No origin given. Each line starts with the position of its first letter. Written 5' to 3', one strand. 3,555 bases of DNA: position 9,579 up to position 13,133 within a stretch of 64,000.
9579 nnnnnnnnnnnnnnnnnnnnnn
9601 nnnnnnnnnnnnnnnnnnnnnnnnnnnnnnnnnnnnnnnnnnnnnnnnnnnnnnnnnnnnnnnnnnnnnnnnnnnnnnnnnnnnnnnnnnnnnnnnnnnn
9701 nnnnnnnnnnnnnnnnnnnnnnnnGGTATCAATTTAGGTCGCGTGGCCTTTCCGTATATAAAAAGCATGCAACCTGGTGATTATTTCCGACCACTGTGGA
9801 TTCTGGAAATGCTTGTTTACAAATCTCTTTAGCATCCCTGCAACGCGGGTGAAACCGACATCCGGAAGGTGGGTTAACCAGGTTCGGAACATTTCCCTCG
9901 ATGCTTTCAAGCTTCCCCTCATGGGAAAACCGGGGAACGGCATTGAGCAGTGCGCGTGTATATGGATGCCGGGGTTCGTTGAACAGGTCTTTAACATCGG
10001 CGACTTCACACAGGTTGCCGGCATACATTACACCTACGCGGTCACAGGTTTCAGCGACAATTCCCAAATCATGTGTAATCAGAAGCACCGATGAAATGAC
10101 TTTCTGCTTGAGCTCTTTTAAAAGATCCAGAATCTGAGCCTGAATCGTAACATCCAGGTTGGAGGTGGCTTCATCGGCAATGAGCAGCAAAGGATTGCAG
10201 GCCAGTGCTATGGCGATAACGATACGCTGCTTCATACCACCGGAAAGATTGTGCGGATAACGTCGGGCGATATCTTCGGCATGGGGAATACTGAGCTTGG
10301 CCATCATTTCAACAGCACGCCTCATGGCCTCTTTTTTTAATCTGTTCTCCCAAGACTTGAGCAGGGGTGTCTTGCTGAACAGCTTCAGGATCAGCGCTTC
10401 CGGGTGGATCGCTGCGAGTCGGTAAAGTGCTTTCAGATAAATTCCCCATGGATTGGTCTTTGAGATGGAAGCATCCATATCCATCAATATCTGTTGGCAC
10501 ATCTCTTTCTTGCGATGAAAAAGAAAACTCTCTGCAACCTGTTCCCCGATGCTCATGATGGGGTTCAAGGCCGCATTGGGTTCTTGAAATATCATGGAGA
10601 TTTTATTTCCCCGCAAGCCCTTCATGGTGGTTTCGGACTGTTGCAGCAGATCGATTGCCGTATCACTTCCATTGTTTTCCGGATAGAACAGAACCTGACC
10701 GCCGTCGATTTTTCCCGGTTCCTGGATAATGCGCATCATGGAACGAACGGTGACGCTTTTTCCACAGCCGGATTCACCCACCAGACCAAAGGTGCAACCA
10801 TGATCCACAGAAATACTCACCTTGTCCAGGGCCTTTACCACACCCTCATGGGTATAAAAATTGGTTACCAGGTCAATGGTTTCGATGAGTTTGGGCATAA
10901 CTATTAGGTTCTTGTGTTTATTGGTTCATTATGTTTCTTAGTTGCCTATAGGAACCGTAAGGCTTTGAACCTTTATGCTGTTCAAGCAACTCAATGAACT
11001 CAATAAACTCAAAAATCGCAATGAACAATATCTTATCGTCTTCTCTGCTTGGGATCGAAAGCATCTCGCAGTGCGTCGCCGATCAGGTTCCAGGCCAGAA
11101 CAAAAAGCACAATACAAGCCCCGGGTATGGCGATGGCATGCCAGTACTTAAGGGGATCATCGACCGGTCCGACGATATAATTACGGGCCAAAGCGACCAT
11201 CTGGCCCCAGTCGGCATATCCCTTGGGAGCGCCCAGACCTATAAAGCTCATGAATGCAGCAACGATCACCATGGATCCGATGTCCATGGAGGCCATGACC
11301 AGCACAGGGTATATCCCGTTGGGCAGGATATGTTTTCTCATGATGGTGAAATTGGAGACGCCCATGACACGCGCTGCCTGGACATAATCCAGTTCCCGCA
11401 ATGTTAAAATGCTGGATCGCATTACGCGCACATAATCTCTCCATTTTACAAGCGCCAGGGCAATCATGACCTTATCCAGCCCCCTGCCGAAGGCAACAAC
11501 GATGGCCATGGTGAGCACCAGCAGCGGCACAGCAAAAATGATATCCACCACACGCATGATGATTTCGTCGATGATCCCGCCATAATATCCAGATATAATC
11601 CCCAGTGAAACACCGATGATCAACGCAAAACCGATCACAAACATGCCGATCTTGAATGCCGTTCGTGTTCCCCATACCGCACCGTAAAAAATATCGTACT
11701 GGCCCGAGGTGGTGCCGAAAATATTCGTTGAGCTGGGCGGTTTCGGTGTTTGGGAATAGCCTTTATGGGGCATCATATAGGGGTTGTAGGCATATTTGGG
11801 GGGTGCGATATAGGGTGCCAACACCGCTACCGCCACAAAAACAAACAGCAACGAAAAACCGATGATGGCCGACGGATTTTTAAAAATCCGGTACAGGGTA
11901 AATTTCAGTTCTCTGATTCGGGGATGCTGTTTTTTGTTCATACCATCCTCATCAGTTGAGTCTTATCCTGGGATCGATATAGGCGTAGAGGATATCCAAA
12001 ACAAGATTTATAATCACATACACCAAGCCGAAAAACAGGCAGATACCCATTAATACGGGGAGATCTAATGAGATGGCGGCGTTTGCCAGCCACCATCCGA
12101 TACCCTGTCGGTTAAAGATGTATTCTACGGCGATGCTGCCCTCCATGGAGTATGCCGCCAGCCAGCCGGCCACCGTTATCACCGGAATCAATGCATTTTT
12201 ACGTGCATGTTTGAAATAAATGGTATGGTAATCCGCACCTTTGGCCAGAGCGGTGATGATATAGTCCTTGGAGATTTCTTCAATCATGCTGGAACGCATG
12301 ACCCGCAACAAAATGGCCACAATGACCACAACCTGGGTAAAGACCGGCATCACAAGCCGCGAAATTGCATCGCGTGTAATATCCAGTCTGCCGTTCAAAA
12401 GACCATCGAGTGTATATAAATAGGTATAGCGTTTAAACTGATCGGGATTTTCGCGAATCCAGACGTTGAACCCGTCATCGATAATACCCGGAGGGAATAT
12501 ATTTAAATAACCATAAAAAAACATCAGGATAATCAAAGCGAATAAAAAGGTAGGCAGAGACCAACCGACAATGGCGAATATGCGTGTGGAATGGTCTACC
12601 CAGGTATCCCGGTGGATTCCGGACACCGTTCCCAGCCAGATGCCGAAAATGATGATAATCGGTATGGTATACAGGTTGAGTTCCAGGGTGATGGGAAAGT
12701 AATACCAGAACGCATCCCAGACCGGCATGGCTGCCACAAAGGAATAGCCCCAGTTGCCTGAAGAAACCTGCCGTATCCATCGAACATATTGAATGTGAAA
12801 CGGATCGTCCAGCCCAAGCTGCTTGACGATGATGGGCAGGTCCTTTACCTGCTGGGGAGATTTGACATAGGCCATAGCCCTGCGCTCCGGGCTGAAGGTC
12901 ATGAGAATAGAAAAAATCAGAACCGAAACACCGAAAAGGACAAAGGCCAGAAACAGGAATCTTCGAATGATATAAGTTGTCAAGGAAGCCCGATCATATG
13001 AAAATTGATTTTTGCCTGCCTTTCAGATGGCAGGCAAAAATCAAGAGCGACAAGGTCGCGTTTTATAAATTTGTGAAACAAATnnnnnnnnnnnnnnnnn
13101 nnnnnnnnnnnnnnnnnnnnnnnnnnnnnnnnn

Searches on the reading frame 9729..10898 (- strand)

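Call 69: search_protein_families(library=pfam, proteins=[window:9729-10898:-], max_evalue=0.000001)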
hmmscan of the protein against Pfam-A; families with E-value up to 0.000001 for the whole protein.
window:9729-10898:- (389 aa): 2 families
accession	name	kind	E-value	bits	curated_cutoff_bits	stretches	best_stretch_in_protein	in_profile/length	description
PF00005.33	ABC_tran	-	4.3e-23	82.9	25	1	24-246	1-137/137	ABC transporter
PF08352.17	oligo_HPY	-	4.3e-22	78.7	27.1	1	298-360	2-65/65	Oligopeptide/dipeptide transporter, C-terminal region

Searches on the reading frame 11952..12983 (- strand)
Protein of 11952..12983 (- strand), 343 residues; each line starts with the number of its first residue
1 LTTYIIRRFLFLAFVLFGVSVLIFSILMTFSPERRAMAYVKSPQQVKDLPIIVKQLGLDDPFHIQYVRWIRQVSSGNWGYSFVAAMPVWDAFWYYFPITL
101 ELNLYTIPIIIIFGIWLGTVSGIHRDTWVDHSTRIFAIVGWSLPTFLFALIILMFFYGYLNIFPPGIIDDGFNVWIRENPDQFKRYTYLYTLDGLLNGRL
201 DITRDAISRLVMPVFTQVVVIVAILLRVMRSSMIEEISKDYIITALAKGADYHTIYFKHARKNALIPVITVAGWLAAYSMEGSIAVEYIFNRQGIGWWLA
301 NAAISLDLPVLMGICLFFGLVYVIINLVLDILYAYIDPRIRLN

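Call 69: search_protein_families(library=pfam, proteins=[window:11952-12983:-], max_evalue=0.000001)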
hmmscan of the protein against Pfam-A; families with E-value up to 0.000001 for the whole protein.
window:11952-12983:- (343 aa): 2 families
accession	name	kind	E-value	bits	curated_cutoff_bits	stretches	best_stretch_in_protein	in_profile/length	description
PF00528.27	BPD_transp_1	-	7.9e-36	123.9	26.4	1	114-341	1-183/184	Binding-protein-dependent transport system inner membrane component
PF19300.4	BPD_transp_1_N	-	5e-10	40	23.8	1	1-102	1-113/114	Binding-prot-dependent transport system membrane comp, N-term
